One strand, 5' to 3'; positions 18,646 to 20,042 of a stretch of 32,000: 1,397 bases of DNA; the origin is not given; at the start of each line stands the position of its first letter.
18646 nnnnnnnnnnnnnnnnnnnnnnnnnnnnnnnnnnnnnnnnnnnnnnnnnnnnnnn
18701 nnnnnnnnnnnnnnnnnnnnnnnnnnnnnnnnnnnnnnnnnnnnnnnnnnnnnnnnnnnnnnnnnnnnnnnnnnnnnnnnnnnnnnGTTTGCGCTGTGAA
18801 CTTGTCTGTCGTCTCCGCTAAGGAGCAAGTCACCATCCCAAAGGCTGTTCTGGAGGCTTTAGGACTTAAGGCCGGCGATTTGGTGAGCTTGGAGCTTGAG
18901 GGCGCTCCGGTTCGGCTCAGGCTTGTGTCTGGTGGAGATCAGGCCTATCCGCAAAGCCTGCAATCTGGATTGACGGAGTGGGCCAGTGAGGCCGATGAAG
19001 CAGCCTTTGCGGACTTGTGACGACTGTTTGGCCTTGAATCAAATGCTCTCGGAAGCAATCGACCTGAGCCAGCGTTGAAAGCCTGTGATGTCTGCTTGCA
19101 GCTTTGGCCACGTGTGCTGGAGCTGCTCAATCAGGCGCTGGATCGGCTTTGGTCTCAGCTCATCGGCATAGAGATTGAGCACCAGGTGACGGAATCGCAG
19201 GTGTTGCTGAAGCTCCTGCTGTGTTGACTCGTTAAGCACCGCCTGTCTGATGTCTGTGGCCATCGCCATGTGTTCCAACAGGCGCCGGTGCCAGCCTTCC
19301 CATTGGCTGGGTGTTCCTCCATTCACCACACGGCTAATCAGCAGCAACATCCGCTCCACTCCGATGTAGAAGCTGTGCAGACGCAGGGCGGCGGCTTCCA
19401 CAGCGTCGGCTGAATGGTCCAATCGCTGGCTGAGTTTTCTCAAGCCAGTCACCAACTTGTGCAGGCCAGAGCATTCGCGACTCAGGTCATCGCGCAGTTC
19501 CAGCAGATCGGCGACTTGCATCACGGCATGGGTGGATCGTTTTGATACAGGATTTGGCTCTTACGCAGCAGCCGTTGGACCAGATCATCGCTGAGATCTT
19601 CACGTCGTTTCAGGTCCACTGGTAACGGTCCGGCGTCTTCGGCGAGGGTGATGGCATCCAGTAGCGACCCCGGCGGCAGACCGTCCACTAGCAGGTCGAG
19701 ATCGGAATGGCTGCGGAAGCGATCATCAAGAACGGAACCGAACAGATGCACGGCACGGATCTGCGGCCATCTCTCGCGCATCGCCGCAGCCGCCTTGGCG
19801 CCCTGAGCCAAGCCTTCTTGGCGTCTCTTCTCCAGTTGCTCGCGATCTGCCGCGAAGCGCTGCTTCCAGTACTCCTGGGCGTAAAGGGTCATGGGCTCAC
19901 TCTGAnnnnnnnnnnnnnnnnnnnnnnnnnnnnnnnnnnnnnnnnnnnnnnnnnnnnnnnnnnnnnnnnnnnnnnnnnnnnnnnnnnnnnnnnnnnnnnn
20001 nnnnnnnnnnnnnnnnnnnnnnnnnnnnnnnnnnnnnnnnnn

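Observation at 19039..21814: RHH-led chain of three divergent MNT-HEPN modules that are translationally coupled across module boundaries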

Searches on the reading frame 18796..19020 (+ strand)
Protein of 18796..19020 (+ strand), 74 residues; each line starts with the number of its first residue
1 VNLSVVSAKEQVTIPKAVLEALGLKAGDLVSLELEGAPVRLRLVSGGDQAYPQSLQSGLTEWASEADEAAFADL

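Call 3: search_protein_families(library=pfam, proteins=[window:18796-19020:+], max_evalue=1)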
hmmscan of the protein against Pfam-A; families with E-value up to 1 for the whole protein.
window:18796-19020:+ (74 aa): 2 families
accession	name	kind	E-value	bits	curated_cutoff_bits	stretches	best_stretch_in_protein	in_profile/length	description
PF04014.23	MazE_antitoxin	-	3.3e-08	33.8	24.7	1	6-36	4-34/48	Antidote-toxin recognition MazE, bacterial antitoxin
PF15937.10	PrlF_antitoxin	-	0.098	13.3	32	1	4-33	2-31/99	prlF antitoxin for toxin YhaV_toxin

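Call 4: search_protein_families(library=ncbifam, proteins=[window:18796-19020:+], max_evalue=1)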
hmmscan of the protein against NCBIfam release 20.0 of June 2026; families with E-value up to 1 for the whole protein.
window:18796-19020:+ (74 aa): 7 families
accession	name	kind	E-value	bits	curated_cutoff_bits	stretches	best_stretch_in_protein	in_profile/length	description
TIGR01439.1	lp_hng_hel_AbrB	domain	9.4e-08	31.7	28.3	1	5-36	3-35/44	transcriptional regulator, AbrB family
TIGR02609.1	doc_partner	hypoth_equivalog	0.00026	21.3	55.9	1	12-73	12-71/74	putative addiction module antidote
NF050106.1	TA_MazE_antitoxin_Deino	equivalog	0.0026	17.9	65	1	11-40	2-31/65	type II toxin-antitoxin system MazE family antitoxin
NF040962.1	near_HgcAB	equivalog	0.005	16.7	70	1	6-45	10-52/70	HgcAB-associated protein HgcC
NF003369.0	PRK04447.1-2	equivalog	0.009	14.6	420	1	13-43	182-214/394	hypothetical protein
NF007429.0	PRK09974.1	equivalog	0.013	15.4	125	1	4-33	15-44/114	type II toxin-antitoxin system PrlF family antitoxin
NF006352.0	PRK08577.1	equivalog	0.1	12.7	140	1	5-34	8-37/136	hypothetical protein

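Call 5: search_protein_families(library=padloc, proteins=[window:18796-19020:+], max_evalue=1)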
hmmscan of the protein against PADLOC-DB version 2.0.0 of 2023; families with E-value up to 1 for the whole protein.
window:18796-19020:+ (74 aa): 0 families

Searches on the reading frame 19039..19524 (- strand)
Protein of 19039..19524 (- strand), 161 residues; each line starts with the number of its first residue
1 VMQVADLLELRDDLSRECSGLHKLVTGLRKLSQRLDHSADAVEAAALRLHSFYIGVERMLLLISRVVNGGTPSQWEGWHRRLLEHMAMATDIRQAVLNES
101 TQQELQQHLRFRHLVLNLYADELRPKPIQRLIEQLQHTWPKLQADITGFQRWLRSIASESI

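Call 3: search_protein_families(library=pfam, proteins=[window:19039-19524:-], max_evalue=1)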
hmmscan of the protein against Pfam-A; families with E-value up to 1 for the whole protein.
window:19039-19524:- (161 aa): 1 family
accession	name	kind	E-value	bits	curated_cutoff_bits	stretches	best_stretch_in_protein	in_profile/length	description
PF20797.2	HepT-like_2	-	1.4e-24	86.7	27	1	44-152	1-109/110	HepT-like protein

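Call 4: search_protein_families(library=ncbifam, proteins=[window:19039-19524:-], max_evalue=1)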
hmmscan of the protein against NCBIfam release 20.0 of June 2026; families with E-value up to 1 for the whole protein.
window:19039-19524:- (161 aa): 1 family
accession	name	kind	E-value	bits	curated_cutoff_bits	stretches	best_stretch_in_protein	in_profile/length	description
NF002837.0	PRK03059.1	equivalog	0.019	13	1010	1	59-137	564-640/857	[protein-PII] uridylyltransferase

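Call 5: search_protein_families(library=padloc, proteins=[window:19039-19524:-], max_evalue=1)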
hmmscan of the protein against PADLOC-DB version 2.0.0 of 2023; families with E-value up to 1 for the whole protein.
window:19039-19524:- (161 aa): 0 families

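Call 11: find_encoding_contigs(protein=window:19039-19524:-, flank=10000, max_places=10)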
Protein window:19039-19524:- (161 aa): no gene with exactly this product is on record in the collection.

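Call 18: search_solved_structures(query=window:19039-19524:-, max_evalue=1, show_alignments=2)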
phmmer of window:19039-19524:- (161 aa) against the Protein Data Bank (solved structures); distinct sequences matched with E-value up to 1: 0.

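Call 35: find_homologous_proteins(query=window:19039-19521:-, max_evalue=0.001)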
Query window:19039-19521:- (160 aa): 162 proteins with E <= 0.001 among 218 candidates; the best 120 are listed.
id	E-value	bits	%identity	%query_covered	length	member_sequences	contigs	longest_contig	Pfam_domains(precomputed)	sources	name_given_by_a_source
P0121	2.0e-80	286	84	100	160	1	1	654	PF20797.3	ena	-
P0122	8.0e-80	284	86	99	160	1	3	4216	PF20797.3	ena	-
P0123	8.2e-80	284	86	99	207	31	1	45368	PF20797.3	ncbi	-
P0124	4.9e-79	282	85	100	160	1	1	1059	PF20797.3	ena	-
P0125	6.6e-79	281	84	100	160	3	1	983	PF20797.3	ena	-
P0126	1.9e-78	280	83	100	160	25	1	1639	PF20797.3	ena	-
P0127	2.6e-78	279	84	100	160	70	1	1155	PF20797.3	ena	-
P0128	3.4e-78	279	85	100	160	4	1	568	PF20797.3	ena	-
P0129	2.7e-77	276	83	99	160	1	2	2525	PF20797.3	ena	-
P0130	3.0e-77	276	82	99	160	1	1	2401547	PF20797.3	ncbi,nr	ncbi:hypothetical protein SynA1840_00482 [Synechococcus sp. A18-40]|nr:hypothetical protein SynA1840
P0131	3.0e-77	276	84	99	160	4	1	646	PF20797.3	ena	-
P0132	6.3e-77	275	83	99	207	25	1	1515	PF20797.3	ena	-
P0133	7.5e-77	274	83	99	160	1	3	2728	PF20797.3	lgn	-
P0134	1.3e-76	274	82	99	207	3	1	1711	PF20797.3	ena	-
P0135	4.3e-76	272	82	99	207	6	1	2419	PF20797.3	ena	-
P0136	8.3e-76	271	82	99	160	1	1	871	PF20797.3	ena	-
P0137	7.3e-75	268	82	98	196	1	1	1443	PF20797.3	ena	-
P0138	1.3e-74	267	81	100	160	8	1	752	PF20797.3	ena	-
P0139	2.8e-74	266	81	99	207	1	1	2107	PF20797.3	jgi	-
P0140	9.0e-73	261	80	99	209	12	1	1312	PF20797.3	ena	-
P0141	6.3e-72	258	78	98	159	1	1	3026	PF20797.3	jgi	-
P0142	7.2e-70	252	77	98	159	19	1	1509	PF20797.3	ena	-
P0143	1.2e-69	251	77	98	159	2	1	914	PF20797.3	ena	-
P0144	3.0e-68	247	76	98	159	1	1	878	PF20797.3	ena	-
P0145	2.7e-67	243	75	98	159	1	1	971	PF20797.3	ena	-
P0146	6.8e-67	242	76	96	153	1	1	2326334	PF20797.3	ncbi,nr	ncbi:hypothetical protein SynBOUM118_00476 [Synechococcus sp. BOUM118]|nr:hypothetical protein SynBO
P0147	2.1e-65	237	72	99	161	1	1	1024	PF20797.3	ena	-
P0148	6.5e-65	236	71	98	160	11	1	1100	PF20797.3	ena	-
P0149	2.0e-64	234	72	98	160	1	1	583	PF20797.3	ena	-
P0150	1.0e-63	232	71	98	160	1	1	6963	PF20797.3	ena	-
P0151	1.1e-63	232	69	100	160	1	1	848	PF20797.3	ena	-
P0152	2.0e-63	231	72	98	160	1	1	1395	PF20797.3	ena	-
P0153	2.5e-63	231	71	98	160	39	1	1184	PF20797.3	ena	-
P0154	5.4e-63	229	72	98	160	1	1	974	PF20797.3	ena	-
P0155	6.5e-63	229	71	99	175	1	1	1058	PF20797.3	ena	-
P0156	1.4e-62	228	71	98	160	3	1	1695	PF20797.3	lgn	-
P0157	2.5e-62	227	70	98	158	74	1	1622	PF20797.3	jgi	-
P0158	3.3e-62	227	71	95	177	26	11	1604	PF20797.3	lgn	-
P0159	7.8e-62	226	71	98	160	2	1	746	PF20797.3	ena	-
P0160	1.8e-61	225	69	98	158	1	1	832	PF20797.3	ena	-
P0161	3.8e-61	223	80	85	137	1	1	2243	PF20797.3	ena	-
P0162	7.6e-61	222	69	99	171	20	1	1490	PF20797.3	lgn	-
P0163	7.7e-61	222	70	95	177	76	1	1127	PF20797.3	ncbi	-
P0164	1.1e-60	222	70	98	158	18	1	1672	PF20797.3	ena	-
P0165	1.4e-60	222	80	83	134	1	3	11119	PF20797.3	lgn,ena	-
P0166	1.7e-60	221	70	98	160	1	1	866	PF20797.3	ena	-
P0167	2.2e-60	221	68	98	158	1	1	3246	PF20797.3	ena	-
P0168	4.9e-60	220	83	83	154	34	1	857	PF20797.3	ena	-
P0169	1.3e-59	219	70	98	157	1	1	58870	PF20797.3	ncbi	-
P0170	2.0e-59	218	70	98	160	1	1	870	PF20797.3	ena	-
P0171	2.1e-59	218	69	97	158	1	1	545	PF20797.3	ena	-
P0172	2.3e-59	218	80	83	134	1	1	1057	PF20797.3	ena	-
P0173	2.3e-59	218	69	98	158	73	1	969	PF20797.3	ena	-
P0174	3.3e-59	217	68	98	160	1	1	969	PF20797.3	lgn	-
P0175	1.3e-57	212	66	100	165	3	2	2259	PF20797.3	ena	-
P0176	2.4e-57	211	67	98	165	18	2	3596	PF20797.3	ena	-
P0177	5.5e-57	210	84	74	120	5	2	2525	PF20797.3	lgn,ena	-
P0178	3.7e-55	204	67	86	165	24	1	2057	PF20797.3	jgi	-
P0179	7.3e-55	203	64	86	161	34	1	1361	PF20797.3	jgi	-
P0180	1.1e-53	199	63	98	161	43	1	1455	PF20797.3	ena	-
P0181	1.2e-53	199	74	79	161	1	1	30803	PF20797.3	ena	-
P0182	1.3e-52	196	61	99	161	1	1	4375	PF20797.3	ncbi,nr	ncbi:MAG: hypothetical protein VKI81_05630 [Synechococcaceae cyanobacterium]|nr:hypothetical protein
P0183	1.7e-52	195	63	97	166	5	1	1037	PF20797.3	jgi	jgi:hypothetical protein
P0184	2.4e-52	195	61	99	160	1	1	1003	PF20797.3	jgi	jgi:hypothetical protein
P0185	4.6e-52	194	63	98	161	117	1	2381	PF20797.3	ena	-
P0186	7.9e-52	193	67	99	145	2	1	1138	PF20797.3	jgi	jgi:hypothetical protein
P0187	8.7e-52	193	60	84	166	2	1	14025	PF20797.3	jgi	jgi:hypothetical protein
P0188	1.0e-51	193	61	87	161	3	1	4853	PF20797.3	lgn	-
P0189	1.2e-51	193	63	98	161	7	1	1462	PF20797.3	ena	-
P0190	2.2e-51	192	62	98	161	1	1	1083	PF20797.3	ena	-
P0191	2.4e-51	192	79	73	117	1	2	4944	PF20797.3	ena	-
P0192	3.3e-51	191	60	99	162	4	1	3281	PF20797.3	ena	-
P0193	3.7e-51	191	62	98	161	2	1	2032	PF20797.3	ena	-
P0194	4.3e-51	191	64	86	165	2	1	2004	PF20797.3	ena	-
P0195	5.3e-51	191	59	85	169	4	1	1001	PF20797.3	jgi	-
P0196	5.8e-51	190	62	98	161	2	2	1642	PF20797.3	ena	-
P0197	6.0e-51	190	62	98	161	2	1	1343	PF20797.3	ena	-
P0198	6.8e-51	190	59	85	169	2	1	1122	PF20797.3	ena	-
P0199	1.0e-50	190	60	98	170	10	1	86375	PF20797.3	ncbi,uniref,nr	ncbi:hypothetical protein [Synechococcus sp. RedBA-s]|uniref:ribonuclease toxin HepT-like protein n=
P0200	1.1e-50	189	60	99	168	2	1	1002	PF20797.3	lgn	-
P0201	1.7e-50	189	60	85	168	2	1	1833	PF20797.3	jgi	-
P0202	1.7e-50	189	61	86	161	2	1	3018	PF20797.3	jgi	jgi:hypothetical protein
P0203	3.2e-50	188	63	95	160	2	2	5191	PF20797.3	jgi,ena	jgi:hypothetical protein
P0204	5.1e-50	187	59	85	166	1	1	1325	PF20797.3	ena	-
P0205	9.4e-50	186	58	86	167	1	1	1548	PF20797.3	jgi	jgi:hypothetical protein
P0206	1.5e-49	186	57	85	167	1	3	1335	PF20797.3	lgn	-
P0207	4.1e-49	184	63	98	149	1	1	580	PF20797.3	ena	-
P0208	4.3e-49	184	61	98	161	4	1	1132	PF20797.3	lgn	-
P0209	8.6e-49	183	58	86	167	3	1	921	PF20797.3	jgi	jgi:hypothetical protein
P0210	1.3e-48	183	60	87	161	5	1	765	PF20797.3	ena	-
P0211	4.4e-48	181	59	98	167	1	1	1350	PF20797.3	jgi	jgi:hypothetical protein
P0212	4.9e-48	181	63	98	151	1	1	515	PF20797.3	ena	-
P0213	7.1e-48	180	73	73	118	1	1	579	PF20797.3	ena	-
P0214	6.4e-47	177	72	73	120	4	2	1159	PF20797.3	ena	-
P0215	9.5e-47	177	82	66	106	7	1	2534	PF20797.3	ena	-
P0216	8.4e-46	174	73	70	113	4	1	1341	PF20797.3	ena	-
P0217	6.2e-45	171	83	66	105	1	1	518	PF20797.3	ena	-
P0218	1.2e-42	163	57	98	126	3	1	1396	PF20797.3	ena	-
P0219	1.4e-42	163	80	61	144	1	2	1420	PF20797.3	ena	-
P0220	8.0e-42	161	62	84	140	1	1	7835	PF20797.3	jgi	-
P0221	4.3e-41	158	55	98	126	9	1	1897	PF20797.3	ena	-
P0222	5.1e-41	158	57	98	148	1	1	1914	PF20797.3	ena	-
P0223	5.9e-39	151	54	98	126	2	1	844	PF20797.3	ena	-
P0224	3.9e-38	149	67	61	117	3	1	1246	PF20797.3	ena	-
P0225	1.9e-37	147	70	64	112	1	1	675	PF20797.3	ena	-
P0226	2.1e-37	146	82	55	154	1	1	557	PF20797.3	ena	-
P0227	1.3e-36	144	80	56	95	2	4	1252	PF20797.3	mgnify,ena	mgnify:CR=1 FL=1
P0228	3.2e-36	143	54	86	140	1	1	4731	PF20797.3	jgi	jgi:hypothetical protein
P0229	3.2e-36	143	53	86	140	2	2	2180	PF20797.3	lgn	-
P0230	5.3e-36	142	71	60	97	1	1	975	PF20797.3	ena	-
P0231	9.5e-36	141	71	63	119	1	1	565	PF20797.3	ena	-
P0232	2.5e-35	140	67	63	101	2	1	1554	PF20797.3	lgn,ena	-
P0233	3.0e-35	139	67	56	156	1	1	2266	PF20797.3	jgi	jgi:hypothetical protein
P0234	3.7e-35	139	52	86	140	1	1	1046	PF20797.3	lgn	-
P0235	4.5e-35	139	53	86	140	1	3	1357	PF20797.3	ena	-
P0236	5.1e-35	139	52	86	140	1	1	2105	PF20797.3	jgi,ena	-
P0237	5.5e-35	139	52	86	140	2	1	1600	PF20797.3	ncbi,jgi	-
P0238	6.1e-35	138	69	63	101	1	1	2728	PF20797.3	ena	-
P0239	2.2e-34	137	52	86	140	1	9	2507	PF20797.3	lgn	-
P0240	9.2e-34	135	51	86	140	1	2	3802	PF20797.3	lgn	-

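Call 39: find_encoding_contigs(protein=P0146, flank=6000, max_places=2)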
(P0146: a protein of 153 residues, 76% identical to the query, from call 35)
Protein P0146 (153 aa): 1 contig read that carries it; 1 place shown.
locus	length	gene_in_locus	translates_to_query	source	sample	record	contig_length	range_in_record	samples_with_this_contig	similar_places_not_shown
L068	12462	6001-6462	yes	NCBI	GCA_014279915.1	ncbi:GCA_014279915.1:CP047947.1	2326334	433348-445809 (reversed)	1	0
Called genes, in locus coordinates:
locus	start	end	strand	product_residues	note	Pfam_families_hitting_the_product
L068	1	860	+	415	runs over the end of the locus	PF01098:FTSW_RODA_SPOVE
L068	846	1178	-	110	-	PF01909:NTP_transf_2, PF18765:Polbeta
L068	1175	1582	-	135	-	PF08780:NTase_sub_bind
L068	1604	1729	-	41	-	-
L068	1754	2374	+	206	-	PF02683:DsbD_TM, PF13386:DsbD_2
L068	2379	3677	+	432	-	PF05140:ResB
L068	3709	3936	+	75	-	PF01402:RHH_1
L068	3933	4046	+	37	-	-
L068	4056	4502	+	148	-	PF01909:NTP_transf_2 (weak), PF18765:Polbeta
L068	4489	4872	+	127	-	PF05168:HEPN (weak)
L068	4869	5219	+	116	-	PF01909:NTP_transf_2, PF18765:Polbeta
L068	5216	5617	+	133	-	PF05168:HEPN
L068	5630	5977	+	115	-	PF01909:NTP_transf_2, PF18765:Polbeta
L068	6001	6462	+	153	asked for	PF20797:HepT-like_2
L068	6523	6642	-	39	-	-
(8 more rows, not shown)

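Call 47: find_encoding_contigs(protein=P0199, flank=4000, max_places=2)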
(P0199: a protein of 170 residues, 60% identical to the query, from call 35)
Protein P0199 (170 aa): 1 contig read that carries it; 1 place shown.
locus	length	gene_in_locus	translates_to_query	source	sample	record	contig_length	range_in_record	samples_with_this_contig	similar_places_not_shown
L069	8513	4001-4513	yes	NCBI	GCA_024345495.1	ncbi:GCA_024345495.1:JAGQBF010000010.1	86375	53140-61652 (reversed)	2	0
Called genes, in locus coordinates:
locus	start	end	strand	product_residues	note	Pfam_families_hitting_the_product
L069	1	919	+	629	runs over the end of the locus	PF05226:CHASE2, PF00211:Guanylate_cyc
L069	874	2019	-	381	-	PF00890:FAD_binding_2 (weak), PF01266:DAO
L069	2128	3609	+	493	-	PF02934:GatB_N, PF02637:GatB_Yqey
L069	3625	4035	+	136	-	PF18765:Polbeta (weak)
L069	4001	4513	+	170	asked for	PF20797:HepT-like_2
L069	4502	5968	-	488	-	PF01121:CoaE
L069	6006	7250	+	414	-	PF01960:ArgJ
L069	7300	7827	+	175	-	-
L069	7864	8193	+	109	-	-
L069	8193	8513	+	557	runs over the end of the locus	PF03109:ABC1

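Call 48: find_encoding_contigs(protein=P0187, flank=4000, max_places=2)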
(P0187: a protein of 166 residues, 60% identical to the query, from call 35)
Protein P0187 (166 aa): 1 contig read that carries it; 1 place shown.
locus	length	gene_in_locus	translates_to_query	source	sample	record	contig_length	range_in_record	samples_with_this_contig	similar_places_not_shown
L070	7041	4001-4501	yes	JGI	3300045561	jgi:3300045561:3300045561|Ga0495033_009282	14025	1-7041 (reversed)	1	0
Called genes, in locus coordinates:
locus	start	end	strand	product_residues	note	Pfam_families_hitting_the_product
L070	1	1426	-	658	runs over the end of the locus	PF05226:CHASE2, PF00211:Guanylate_cyc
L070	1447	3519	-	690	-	PF02784:Orn_Arg_deC_N, PF17810:Arg_decarb_HB, PF17944:Arg_decarbox_C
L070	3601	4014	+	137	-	PF18765:Polbeta (weak)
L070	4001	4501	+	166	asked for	PF20797:HepT-like_2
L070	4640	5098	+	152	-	PF00334:NDK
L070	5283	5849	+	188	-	PF04773:FecR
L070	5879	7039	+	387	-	?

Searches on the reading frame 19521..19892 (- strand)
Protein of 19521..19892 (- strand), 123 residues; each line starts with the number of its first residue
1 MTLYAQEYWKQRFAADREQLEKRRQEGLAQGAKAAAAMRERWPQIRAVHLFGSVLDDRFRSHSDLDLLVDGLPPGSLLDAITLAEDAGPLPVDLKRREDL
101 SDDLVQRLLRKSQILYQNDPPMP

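Call 3: search_protein_families(library=pfam, proteins=[window:19521-19892:-], max_evalue=1)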
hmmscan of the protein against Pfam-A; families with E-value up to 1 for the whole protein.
window:19521-19892:- (123 aa): 3 families
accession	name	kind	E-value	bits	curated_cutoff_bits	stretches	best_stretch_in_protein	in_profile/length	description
PF18765.7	Polbeta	-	4.7e-08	33.5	26.9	1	42-119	10-91/93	Polymerase beta, Nucleotidyltransferase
PF01909.29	NTP_transf_2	-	3.6e-07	30.9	21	1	34-109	4-87/93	Nucleotidyltransferase domain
PF22600.2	MTPAP-like_central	-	0.0029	18.1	27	1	36-70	31-64/139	Poly(A) RNA polymerase, mitochondrial-like, central palm domain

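Call 4: search_protein_families(library=ncbifam, proteins=[window:19521-19892:-], max_evalue=1)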
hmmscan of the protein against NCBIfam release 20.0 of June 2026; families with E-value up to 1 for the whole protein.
window:19521-19892:- (123 aa): 11 families
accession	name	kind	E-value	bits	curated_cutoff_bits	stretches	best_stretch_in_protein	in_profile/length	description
NF047752.1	MntA_antitoxin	equivalog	3.1e-07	30.2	60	1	42-120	4-85/106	type VII toxin-antitoxin system MntA family adenylyltransferase antitoxin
NF010309.0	PRK13746.1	subfamily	1.7e-05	24.3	193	1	39-69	22-52/263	aminoglycoside adenylyltransferase family protein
NF012157.0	ANT_3pp_I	equivalog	0.00072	18.9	375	1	44-69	21-46/256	AadA family aminoglycoside 3''-O-nucleotidyltransferase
NF033126.1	ANT_3pp_AadA1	exception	0.0017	18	587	1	39-69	17-47/258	ANT(3'')-Ia family aminoglycoside nucleotidyltransferase AadA1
NF045972.1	ANT_3pp_I_Serra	equivalog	0.004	16.9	500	1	44-70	26-52/261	ANT(3'')-I family aminoglycoside adenylyltransferase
NF053581.1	ANT_3pp_Ic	exception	0.016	14.7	545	1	43-70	26-53/265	aminoglycoside nucleotidyltransferase ANT(3'')-Ic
NF012135.0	ANT_3pp_9_crypt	exception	0.028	14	560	1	44-71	27-54/262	cryptic aminoglycoside nucleotidyltransferase ANT(3'')/ANT(9)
NF033127.1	ANT_3pp_AadA3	exception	0.029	13.9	595.5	1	45-69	23-47/258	ANT(3'')-Ia family aminoglycoside nucleotidyltransferase AadA3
NF033498.1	YlcG_phage_expr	hypoth_equivalog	0.056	13.2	30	1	34-55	5-26/41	YlcG family protein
NF012212.1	ANT_9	subfamily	0.058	12.6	340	1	44-69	20-45/249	aminoglycoside nucleotidyltransferase ANT(9)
NF051468.1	ANT_AadA37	exception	0.14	11.2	550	1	44-70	30-56/265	ANT(3'')-I family aminoglycoside nucleotidyltransferase AadA37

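Call 5: search_protein_families(library=padloc, proteins=[window:19521-19892:-], max_evalue=1)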
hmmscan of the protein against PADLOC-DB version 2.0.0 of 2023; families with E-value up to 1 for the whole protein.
window:19521-19892:- (123 aa): 7 families
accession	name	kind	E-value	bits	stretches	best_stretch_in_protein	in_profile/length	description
PDLC04904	PDC-S09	-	3.2e-09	34.9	1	44-111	24-94/104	-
PDLC04902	PDC-S09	-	5.3e-09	34.3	1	44-114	20-94/97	-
PDLC04905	PDC-S09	-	3.7e-06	25.2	1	36-73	13-50/101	-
PDLC04906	PDC-S09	-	5.3e-06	24.7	1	44-111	23-94/98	-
PDLC04368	PDC-M05A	-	0.0021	15.9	1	35-69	97-131/201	-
PDLC04778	PDC-M70A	-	0.0077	13.6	1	12-72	14-76/355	-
PDLC04903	PDC-S09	-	0.03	12.6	1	44-69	25-50/108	-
